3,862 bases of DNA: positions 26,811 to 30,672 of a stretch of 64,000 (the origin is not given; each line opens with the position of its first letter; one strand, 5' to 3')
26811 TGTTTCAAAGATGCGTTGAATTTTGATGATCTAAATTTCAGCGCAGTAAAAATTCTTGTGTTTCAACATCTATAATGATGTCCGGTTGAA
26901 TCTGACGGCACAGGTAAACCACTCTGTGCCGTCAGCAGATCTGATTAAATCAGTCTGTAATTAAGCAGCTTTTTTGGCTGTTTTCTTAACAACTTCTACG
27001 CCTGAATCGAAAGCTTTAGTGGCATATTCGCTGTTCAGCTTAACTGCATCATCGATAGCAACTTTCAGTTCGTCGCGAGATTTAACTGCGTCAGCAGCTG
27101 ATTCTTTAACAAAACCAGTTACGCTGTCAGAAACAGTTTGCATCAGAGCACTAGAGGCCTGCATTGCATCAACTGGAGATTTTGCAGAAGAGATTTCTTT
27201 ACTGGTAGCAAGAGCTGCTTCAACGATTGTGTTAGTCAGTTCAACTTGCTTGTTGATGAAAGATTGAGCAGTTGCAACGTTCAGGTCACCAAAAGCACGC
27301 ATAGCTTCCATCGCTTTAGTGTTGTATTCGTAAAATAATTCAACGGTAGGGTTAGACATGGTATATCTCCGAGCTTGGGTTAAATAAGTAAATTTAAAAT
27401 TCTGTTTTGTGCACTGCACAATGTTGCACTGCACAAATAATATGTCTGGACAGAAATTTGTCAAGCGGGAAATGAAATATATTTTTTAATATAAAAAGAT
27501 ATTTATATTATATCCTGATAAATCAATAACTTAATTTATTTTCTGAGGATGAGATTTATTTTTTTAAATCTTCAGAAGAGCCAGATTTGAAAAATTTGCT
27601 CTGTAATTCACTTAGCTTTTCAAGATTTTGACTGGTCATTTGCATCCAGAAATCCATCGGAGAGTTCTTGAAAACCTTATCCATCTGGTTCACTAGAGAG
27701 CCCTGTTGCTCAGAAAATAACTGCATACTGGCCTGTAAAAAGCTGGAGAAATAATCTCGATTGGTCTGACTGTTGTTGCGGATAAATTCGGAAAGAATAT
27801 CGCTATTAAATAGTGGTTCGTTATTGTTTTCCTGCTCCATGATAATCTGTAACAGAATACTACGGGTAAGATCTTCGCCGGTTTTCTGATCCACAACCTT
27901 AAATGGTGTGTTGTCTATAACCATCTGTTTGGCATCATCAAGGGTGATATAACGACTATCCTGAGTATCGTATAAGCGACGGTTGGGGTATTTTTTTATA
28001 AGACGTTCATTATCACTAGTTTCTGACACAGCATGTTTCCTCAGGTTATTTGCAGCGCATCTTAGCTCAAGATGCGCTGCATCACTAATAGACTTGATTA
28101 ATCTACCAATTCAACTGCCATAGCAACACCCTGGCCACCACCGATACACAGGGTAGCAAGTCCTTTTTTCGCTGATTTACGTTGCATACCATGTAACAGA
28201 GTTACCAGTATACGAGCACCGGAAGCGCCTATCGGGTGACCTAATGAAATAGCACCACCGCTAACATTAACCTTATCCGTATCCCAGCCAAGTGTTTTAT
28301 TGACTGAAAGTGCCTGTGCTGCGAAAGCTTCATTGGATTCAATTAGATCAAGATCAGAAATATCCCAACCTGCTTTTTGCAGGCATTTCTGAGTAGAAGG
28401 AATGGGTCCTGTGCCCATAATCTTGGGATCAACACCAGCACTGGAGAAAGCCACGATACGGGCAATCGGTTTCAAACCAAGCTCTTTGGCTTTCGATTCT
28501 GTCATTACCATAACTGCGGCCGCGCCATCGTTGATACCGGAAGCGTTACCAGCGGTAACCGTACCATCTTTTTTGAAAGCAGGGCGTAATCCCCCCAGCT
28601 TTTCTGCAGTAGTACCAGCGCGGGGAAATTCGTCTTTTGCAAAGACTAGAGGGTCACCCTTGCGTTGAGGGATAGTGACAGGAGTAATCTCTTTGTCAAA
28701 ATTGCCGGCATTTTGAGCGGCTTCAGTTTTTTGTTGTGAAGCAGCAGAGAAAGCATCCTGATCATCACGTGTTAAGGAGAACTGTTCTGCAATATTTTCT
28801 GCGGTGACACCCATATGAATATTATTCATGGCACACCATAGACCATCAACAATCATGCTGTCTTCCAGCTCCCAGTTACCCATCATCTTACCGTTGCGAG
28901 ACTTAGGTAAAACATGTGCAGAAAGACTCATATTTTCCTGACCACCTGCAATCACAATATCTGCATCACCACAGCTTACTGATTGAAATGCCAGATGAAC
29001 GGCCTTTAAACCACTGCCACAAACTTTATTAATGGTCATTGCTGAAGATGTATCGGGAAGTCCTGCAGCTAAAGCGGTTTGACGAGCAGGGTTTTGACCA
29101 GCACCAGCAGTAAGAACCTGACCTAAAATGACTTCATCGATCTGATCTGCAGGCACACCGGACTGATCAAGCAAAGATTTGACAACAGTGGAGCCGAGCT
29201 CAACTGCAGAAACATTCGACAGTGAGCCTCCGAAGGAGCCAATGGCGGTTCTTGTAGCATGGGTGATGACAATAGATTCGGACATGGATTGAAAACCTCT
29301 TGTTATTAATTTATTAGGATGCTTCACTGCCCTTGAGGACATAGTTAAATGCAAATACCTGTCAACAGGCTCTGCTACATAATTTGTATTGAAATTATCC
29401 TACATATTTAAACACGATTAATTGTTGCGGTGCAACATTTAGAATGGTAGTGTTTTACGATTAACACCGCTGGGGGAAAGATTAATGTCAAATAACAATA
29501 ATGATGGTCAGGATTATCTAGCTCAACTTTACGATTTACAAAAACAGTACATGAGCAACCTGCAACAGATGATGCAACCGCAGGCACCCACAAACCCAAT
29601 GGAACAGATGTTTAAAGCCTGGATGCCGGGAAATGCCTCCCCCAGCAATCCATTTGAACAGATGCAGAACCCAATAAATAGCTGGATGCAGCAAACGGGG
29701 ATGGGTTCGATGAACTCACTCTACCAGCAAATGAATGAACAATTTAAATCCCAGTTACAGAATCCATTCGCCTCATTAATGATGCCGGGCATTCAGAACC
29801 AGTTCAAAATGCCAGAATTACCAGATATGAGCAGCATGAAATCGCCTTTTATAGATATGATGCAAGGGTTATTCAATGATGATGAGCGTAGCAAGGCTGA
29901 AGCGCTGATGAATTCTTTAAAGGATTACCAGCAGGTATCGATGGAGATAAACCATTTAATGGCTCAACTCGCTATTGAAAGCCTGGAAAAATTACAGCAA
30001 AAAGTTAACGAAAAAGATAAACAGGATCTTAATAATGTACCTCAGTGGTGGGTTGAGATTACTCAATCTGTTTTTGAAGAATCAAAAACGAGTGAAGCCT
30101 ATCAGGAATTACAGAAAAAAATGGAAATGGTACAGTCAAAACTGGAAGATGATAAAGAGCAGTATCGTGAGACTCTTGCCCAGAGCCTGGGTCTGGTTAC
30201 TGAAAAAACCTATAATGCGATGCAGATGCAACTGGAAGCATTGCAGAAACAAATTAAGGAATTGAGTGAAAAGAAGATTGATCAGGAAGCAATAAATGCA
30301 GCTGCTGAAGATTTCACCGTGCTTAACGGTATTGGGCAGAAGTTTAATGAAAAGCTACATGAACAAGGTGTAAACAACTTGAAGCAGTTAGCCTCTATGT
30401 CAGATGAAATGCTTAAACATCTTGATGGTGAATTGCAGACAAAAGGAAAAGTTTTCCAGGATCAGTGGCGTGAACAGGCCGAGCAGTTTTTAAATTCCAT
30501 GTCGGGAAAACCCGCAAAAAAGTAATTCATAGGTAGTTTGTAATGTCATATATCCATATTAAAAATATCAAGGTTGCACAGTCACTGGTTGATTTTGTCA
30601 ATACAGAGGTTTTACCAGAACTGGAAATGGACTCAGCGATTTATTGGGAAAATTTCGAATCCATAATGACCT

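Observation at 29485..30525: Low-complexity Q/M/N-rich protein with C-terminal HhH embedded in the PHA locus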

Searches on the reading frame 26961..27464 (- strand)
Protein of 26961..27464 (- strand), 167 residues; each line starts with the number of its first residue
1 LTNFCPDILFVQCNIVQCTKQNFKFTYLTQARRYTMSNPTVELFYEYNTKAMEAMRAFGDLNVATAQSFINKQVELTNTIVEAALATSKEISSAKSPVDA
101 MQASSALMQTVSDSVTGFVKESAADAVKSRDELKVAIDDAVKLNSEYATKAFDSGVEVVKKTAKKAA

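Call 21: search_protein_families(library=ncbifam, proteins=[window:26961-27464:-], max_evalue=0.00001)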
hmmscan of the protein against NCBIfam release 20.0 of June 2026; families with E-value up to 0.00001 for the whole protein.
window:26961-27464:- (167 aa): 1 family
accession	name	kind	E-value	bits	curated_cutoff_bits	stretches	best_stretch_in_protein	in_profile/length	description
TIGR01841.1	phasin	subfamily_domain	7.9e-06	26.2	30.2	0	63-141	2-80/88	TIGR01841 family phasin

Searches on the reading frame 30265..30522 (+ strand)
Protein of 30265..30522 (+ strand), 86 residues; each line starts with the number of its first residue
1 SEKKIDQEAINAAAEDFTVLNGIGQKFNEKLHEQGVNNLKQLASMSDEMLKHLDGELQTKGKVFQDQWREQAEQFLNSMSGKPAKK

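Call 39: search_solved_structures(query=window:30265-30522:+, max_evalue=10, show_alignments=3)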
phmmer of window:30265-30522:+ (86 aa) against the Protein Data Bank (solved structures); distinct sequences matched with E-value up to 10: 36.
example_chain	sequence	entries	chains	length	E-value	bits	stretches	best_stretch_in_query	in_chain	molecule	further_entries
8yy9_O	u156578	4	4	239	3.4e-06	30.6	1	11-74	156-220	Reaction center protein O chain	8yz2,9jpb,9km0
9wqv_a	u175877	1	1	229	0.0034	21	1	13-74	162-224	NADH:ubiquinone oxidoreductase 41 kd complex i subunit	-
5ms0_M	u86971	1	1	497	0.19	15.5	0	8-55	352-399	Transcription termination/antitermination protein NusA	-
2uvv_A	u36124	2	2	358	0.19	15.4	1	4-69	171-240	DNA POLYMERASE IV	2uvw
3pr4_A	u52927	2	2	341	0.2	15.4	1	4-69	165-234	DNA polymerase IV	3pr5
9nkd_A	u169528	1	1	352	0.21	15.3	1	4-69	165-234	DNA polymerase IV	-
4f4z_B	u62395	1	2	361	0.21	15.3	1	4-69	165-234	DNA polymerase IV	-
6flq_F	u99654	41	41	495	0.21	15.3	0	8-55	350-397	Transcription termination/antitermination protein NusA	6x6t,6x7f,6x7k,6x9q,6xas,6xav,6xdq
4qwb_A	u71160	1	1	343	0.21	15.3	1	4-70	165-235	DNA polymerase IV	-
6z9p_A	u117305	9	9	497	0.21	15.3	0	8-55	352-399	Transcription termination/antitermination protein NusA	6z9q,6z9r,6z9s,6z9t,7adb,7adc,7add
8pil_F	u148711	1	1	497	0.21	15.3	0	8-55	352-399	Transcription termination/antitermination protein NusA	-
2uvr_A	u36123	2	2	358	0.21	15.3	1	4-69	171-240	DNA POLYMERASE IV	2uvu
2imw_P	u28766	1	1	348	0.22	15.3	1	4-69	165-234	DNA polymerase IV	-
1jx4_A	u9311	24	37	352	0.22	15.3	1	4-69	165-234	DNA polymerase IV (family Y) | DNA polymerase IV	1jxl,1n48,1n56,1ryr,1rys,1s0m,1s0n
3gii_A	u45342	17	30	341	0.22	15.2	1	4-69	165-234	DNA polymerase IV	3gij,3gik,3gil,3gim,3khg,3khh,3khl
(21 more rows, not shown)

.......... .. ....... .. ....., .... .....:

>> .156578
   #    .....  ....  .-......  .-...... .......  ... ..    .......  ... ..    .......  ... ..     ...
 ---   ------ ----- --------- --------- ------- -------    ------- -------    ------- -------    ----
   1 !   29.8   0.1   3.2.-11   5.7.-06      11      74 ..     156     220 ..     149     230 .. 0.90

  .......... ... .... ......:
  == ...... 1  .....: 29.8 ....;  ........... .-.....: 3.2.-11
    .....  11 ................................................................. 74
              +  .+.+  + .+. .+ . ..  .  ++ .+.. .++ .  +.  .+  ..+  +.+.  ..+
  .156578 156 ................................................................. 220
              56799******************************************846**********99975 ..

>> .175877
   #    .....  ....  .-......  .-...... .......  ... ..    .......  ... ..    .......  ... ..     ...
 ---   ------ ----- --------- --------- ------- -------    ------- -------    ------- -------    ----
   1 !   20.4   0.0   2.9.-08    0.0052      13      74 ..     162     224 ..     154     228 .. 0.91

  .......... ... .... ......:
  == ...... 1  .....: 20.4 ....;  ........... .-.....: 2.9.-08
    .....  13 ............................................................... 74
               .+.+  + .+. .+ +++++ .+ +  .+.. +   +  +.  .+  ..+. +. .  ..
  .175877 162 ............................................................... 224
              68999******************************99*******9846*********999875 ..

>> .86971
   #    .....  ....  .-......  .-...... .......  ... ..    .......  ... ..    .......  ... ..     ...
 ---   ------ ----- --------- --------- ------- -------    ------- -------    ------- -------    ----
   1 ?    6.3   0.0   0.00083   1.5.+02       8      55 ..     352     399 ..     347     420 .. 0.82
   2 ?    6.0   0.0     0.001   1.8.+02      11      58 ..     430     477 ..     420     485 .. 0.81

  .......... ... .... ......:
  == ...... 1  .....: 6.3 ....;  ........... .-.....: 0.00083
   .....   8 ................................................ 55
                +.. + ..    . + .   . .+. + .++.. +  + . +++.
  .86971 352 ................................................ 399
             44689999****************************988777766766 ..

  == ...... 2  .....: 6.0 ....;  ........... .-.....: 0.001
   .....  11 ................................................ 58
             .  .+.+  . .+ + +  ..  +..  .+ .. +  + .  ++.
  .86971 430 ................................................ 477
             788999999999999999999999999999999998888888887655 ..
